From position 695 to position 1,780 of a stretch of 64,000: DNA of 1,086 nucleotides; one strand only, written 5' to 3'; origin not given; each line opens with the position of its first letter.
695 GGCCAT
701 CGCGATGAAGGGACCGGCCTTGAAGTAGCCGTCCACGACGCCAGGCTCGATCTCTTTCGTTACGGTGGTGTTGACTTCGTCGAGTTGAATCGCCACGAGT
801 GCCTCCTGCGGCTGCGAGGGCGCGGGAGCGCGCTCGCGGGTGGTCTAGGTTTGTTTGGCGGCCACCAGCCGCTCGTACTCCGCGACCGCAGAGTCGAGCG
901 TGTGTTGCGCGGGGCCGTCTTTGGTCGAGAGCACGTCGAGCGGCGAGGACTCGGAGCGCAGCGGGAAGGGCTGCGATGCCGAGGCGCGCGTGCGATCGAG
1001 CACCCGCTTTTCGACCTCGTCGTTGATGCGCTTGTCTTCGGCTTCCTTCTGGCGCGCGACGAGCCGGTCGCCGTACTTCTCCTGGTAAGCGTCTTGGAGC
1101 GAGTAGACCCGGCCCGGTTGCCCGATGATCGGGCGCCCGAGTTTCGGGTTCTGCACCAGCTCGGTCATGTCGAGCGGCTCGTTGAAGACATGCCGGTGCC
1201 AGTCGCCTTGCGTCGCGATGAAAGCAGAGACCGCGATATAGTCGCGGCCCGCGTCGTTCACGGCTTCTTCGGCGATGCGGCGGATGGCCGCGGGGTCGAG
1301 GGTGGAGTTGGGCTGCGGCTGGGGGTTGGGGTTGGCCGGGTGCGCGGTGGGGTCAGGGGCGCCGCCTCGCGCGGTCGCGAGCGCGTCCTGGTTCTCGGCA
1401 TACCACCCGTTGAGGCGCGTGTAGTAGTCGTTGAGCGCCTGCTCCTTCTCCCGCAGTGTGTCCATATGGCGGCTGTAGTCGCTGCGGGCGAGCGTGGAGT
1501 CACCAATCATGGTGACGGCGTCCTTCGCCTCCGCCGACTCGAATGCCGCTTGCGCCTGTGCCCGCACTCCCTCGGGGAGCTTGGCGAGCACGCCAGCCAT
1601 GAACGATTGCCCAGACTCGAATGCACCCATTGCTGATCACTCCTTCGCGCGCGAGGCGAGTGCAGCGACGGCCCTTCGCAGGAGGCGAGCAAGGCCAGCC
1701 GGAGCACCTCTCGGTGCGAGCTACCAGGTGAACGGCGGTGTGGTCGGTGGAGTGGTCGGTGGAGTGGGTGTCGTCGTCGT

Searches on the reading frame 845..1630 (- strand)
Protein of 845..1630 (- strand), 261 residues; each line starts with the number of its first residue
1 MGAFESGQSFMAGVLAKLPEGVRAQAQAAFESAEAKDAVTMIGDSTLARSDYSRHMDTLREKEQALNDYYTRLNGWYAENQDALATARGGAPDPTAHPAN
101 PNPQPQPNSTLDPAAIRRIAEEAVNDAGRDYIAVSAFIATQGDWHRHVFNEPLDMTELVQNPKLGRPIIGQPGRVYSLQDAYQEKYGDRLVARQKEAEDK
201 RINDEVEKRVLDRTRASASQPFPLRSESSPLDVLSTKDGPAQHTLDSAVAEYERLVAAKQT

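Call 76: find_encoding_contigs(protein=window:845-1630:-, flank=10000, max_places=3)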
Protein window:845-1630:- (261 aa): 24 contigs read that carry it; 3 places shown.
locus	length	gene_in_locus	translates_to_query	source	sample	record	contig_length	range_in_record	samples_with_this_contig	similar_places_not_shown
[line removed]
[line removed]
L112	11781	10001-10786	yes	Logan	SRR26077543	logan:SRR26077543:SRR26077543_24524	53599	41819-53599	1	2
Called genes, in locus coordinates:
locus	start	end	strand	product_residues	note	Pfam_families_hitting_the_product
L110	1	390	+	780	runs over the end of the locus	-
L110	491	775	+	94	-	-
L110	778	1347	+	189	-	-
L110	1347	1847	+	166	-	-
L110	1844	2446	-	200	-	-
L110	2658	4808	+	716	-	-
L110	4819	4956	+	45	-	-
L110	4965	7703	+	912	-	-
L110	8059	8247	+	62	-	-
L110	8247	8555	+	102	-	-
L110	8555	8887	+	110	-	-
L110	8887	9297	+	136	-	-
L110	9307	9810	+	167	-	-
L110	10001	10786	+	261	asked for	-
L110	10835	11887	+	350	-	-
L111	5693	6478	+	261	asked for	-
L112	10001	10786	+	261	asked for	-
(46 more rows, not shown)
